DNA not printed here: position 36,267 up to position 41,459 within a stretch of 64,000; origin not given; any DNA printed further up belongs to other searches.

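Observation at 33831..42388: Flagellin-linked glycosylation island centred on a 1630-aa fused GT2-GT4-GT2-TPR enzyme and a UDP-galactopyranose mutase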

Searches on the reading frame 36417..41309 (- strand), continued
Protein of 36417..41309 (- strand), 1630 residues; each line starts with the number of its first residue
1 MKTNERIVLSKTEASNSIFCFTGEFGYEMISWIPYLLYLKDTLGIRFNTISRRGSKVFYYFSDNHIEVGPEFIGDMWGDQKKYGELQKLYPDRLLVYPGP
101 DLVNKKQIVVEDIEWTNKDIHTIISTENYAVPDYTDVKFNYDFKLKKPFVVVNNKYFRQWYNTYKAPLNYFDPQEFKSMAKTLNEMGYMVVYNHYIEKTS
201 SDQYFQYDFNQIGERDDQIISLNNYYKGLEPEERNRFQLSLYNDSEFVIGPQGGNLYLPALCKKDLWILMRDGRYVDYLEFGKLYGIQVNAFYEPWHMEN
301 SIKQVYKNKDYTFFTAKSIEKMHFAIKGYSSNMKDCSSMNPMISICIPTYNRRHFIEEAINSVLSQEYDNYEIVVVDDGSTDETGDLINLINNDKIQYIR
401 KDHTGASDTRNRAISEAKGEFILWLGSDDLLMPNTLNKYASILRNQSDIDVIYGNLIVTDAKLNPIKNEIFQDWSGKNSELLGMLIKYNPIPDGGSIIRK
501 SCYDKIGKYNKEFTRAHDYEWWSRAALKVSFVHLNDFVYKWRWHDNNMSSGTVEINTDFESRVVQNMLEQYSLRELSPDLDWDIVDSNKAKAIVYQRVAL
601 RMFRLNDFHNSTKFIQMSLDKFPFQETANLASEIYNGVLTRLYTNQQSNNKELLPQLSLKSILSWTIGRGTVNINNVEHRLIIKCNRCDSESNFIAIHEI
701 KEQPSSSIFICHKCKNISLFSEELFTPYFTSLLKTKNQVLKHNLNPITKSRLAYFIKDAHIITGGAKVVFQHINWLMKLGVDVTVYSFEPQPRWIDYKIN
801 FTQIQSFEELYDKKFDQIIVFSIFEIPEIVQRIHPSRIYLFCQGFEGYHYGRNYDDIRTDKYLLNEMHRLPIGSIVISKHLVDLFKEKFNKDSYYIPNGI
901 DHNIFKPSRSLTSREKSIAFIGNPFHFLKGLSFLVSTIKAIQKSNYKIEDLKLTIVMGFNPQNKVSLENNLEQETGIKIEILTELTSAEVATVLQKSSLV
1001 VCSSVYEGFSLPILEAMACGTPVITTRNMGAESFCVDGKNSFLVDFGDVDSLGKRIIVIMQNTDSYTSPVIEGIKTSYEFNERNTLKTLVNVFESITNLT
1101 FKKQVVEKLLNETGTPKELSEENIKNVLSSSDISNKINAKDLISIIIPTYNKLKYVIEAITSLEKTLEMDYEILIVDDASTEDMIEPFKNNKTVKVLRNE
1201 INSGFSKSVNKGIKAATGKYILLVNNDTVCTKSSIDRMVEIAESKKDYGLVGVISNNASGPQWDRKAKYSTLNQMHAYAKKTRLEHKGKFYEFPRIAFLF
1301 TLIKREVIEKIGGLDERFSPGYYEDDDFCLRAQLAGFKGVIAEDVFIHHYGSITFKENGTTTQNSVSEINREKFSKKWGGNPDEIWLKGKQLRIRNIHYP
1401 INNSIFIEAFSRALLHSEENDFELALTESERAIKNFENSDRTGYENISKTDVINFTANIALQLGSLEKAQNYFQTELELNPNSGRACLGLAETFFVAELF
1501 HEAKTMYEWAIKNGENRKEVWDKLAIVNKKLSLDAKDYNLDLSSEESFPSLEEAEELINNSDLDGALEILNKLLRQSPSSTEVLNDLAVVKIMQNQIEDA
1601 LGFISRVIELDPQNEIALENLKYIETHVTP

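Call 79: find_encoding_contigs(protein=P0186, flank=10000, max_places=1)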
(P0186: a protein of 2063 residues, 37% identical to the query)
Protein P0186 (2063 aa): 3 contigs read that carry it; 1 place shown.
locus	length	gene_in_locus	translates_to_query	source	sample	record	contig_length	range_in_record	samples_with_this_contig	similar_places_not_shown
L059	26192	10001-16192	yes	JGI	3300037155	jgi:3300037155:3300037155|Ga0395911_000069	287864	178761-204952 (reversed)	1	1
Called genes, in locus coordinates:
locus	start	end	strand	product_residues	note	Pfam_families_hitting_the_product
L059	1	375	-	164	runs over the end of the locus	PF06429:Flg_bbr_C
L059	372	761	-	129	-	-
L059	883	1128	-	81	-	-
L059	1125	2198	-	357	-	PF00072:Response_reg, PF01339:CheB_methylest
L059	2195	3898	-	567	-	PF01627:Hpt, PF02895:H-kinase_dim, PF02518:HATPase_c, PF01584:CheW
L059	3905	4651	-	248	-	PF04344:CheZ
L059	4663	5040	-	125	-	PF00072:Response_reg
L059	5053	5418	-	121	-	PF00072:Response_reg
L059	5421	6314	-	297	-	PF03705:CheR_N, PF01739:CheR, PF08242:Methyltransf_12 (faint)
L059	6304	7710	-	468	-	PF13646:HEAT_2 (faint)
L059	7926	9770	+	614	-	-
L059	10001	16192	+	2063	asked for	PF13439:Glyco_transf_4, PF00534:Glycos_transf_1, PF13692:Glyco_trans_1_4, PF00535:Glycos_transf_2, PF10111:Glyco_tranf_2_2, PF13641:Glyco_tranf_2_3, PF00535:Glycos_transf_2, PF10111:Glyco_tranf_2_2, +18 more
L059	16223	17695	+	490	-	PF00535:Glycos_transf_2, PF14559:TPR_19 (faint)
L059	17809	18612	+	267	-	PF00669:Flagellin_N, PF00700:Flagellin_C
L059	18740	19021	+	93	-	PF02561:FliS (faint)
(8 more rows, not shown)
